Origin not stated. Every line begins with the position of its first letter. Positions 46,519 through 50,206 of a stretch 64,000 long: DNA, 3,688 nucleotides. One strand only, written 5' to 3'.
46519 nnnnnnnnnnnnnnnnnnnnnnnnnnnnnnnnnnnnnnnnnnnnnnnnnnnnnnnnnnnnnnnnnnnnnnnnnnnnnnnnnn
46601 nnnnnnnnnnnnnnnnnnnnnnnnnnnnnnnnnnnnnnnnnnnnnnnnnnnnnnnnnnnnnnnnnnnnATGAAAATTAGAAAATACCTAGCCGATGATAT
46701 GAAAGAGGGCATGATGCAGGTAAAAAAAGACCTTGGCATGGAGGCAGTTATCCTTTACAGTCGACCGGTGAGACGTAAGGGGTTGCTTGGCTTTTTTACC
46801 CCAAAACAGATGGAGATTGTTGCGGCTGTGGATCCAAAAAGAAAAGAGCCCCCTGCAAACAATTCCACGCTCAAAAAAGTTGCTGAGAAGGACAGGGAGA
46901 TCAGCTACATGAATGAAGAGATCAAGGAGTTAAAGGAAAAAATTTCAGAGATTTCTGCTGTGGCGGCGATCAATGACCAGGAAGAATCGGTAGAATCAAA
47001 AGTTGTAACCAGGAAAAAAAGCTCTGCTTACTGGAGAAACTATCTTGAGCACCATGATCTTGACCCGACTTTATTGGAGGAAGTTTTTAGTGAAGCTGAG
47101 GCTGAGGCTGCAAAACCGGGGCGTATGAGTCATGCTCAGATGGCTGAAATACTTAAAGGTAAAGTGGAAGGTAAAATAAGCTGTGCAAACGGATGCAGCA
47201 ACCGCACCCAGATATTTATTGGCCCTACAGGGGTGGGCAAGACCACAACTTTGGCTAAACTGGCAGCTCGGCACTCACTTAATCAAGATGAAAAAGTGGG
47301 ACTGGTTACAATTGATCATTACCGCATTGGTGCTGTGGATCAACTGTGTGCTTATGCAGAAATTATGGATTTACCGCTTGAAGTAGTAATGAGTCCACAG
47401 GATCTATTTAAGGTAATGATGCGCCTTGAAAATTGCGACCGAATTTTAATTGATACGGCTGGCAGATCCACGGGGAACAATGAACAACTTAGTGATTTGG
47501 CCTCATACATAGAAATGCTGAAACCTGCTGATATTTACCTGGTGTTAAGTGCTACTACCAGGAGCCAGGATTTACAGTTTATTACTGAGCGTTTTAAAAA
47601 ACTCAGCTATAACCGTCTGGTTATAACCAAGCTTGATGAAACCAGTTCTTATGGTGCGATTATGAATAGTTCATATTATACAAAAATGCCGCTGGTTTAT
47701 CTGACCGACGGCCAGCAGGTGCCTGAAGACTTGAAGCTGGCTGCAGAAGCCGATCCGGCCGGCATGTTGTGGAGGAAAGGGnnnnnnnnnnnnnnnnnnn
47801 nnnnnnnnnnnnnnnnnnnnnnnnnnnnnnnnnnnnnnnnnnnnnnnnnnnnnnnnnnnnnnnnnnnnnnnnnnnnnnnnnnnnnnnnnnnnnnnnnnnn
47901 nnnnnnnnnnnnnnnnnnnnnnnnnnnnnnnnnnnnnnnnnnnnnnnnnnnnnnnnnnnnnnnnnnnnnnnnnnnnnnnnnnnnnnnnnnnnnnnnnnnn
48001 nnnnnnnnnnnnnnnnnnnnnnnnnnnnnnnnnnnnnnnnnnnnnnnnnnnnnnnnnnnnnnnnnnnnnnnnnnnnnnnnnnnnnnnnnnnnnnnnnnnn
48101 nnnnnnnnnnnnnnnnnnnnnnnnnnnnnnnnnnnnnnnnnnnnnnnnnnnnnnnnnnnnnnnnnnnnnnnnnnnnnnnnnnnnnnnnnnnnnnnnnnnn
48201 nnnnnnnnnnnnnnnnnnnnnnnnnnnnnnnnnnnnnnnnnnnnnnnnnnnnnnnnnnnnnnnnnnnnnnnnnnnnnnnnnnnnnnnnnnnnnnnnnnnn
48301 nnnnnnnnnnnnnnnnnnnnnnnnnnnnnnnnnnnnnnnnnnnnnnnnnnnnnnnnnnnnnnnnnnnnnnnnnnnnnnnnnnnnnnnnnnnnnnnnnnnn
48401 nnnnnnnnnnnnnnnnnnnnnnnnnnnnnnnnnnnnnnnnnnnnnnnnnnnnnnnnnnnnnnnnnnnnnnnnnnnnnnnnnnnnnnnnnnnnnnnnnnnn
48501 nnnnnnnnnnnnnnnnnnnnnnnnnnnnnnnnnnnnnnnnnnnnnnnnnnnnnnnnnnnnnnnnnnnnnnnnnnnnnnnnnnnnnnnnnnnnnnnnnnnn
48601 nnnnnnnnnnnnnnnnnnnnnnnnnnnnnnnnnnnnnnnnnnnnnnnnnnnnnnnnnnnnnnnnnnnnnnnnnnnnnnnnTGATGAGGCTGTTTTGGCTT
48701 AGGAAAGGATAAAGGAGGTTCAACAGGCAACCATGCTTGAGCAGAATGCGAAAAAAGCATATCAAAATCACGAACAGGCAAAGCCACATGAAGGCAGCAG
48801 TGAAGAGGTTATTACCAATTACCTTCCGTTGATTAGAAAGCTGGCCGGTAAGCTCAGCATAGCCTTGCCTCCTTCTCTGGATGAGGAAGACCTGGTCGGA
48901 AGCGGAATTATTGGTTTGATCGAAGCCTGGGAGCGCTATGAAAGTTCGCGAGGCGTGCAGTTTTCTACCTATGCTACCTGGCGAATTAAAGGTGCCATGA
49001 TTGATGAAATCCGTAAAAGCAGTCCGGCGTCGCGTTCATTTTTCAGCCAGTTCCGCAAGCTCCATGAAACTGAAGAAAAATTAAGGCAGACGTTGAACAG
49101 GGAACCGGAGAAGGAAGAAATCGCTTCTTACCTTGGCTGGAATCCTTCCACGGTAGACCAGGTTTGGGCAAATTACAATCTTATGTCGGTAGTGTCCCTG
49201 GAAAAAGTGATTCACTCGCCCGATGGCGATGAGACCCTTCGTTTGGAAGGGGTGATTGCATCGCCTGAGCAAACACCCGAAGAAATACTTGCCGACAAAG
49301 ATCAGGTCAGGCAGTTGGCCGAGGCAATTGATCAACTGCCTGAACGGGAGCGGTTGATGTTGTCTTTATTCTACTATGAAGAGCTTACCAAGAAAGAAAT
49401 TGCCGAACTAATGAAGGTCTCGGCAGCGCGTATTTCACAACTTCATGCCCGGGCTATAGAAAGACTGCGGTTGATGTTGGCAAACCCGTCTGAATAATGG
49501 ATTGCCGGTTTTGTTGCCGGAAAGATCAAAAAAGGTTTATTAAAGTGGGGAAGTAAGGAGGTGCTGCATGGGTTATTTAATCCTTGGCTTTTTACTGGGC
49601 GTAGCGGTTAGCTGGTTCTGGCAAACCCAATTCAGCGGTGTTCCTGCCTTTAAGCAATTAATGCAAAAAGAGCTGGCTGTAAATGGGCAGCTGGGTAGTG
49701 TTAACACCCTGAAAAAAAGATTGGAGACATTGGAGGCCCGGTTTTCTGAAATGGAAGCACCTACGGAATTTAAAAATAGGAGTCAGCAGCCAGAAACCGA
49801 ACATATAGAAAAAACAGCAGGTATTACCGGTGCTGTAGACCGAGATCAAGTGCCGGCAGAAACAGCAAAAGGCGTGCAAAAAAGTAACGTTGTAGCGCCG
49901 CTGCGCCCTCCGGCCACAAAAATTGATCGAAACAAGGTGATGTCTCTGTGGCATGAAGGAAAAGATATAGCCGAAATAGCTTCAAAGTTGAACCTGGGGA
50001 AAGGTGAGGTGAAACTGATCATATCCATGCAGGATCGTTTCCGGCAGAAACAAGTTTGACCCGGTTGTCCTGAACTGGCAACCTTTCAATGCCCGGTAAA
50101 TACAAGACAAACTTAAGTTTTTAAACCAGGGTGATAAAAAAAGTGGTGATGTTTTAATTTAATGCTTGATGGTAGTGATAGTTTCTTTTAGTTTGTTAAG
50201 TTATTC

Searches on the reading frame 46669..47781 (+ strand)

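Call 56: search_protein_families(library=pfam, proteins=[window:46669-47781:+])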
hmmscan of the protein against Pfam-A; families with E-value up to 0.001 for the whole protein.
window:46669-47781:+ (371 aa): 2 families
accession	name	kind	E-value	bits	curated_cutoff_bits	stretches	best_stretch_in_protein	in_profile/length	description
PF00448.28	SRP54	-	3.6e-40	138.1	22.7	1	182-360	5-187/196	SRP54-type protein, GTPase domain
PF25199.1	nSTAND_NTPase5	-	0.00071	19.9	34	0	165-216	27-79/145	Novel STAND NTPase 5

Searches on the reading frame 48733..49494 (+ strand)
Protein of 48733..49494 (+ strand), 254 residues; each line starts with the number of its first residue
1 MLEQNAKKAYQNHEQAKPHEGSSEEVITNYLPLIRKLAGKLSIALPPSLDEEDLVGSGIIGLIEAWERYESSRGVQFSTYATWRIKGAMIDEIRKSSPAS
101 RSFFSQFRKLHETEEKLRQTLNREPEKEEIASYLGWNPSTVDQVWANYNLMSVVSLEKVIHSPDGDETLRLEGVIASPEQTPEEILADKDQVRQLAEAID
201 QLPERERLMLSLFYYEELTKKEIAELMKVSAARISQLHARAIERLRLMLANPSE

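Call 56: search_protein_families(library=pfam, proteins=[window:48733-49494:+])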
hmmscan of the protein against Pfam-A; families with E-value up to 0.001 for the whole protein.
window:48733-49494:+ (254 aa): 5 families
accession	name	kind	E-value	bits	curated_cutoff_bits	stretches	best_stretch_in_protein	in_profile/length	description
PF04542.20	Sigma70_r2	-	1.6e-16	60.3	24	1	27-96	2-68/71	Sigma-70 region 2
PF04545.22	Sigma70_r4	-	2e-15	56.4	24.1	1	198-246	1-49/50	Sigma-70, region 4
PF08281.18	Sigma70_r4_2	-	1.6e-13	50.5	25.7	1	193-245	2-54/54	Sigma-70, region 4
PF04539.22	Sigma70_r3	-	2.9e-08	34.1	25.3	1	107-157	3-51/78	Sigma-70 region 3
PF13384.12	HTH_23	-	3e-05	24.1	24.6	0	204-240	4-40/50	Homeodomain-like domain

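Call 57: search_protein_families(library=ncbifam, proteins=[window:48733-49494:+])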
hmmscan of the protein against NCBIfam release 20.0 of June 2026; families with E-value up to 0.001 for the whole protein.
window:48733-49494:+ (254 aa): 93 families (the best 25 are shown)
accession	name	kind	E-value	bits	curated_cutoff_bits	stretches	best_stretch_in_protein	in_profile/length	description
TIGR02479.1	FliA_WhiG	subfamily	1.2e-69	234.5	189.6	1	26-249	1-223/224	FliA/WhiG family RNA polymerase sigma factor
NF004935.0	PRK06288.1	equivalog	2.6e-61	207.6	343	1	15-251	27-264/270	RNA polymerase sigma factor WhiG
NF005413.0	PRK06986.1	subfamily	1.3e-59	202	201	1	8-250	5-237/241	RNA polymerase sigma factor FliA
NF005809.0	PRK07670.1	equivalog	5.6e-55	186.6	326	1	4-250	7-251/255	FliA/WhiG family RNA polymerase sigma factor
NF004572.0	PRK05911.1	equivalog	5.1e-42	144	378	1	24-249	26-253/257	RNA polymerase sigma factor sigma-28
TIGR02937.1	sigma70-ECF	superfamily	3e-34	118.1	42.9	1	24-248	4-164/165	sigma-70 family RNA polymerase sigma factor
TIGR02980.1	SigBFG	subfamily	2.4e-33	115.7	234.35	1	22-247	4-224/227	SigB/SigF/SigG family RNA polymerase sigma factor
NF009091.0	PRK12427.1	equivalog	7.7e-29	101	339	1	25-247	19-229/233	FliA/WhiG family RNA polymerase sigma factor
TIGR02997.1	Sig70-cyanoRpoD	subfamily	4.2e-28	98.5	384.5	1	49-246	99-298/298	RNA polymerase sigma factor, RpoD/SigA family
NF005644.0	PRK07408.1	subfamily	6.5e-28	98.1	261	1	23-251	29-255/258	RNA polymerase sigma factor SigF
NF004052.0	PRK05572.1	subfamily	7.3e-28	97.7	311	1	22-249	33-250/252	SigF/SigG family RNA polymerase sporulation sigma factor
TIGR02885.1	spore_sigF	equivalog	1.5e-27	97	321.45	1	21-246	11-228/231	RNA polymerase sporulation sigma factor SigF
TIGR02393.1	RpoD_Cterm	equivalog_domain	6.4e-26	91.4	354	1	49-247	25-226/238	RNA polymerase sigma factor RpoD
NF005693.0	PRK07500.1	equivalog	5.1e-23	81.6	315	1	15-251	34-279/289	RNA polymerase factor sigma-32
NF041931.2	MzaA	equivalog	2.2e-22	79.7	800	1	18-246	472-702/726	MZA anti-phage system associated sigma-70 family RNA polymerase sigma factor MzaA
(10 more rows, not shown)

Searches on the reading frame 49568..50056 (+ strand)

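Call 56: search_protein_families(library=pfam, proteins=[window:49568-50056:+])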
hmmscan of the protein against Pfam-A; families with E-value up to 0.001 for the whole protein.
window:49568-50056:+ (163 aa): 2 families
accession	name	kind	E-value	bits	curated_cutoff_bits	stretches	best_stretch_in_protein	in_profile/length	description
PF19610.4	DUF6115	-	1.5e-10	42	27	1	47-153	38-132/134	Family of unknown function (DUF6115)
PF10975.14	DUF2802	-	2.6e-05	24.7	33.5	0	125-155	37-67/68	Protein of unknown function (DUF2802)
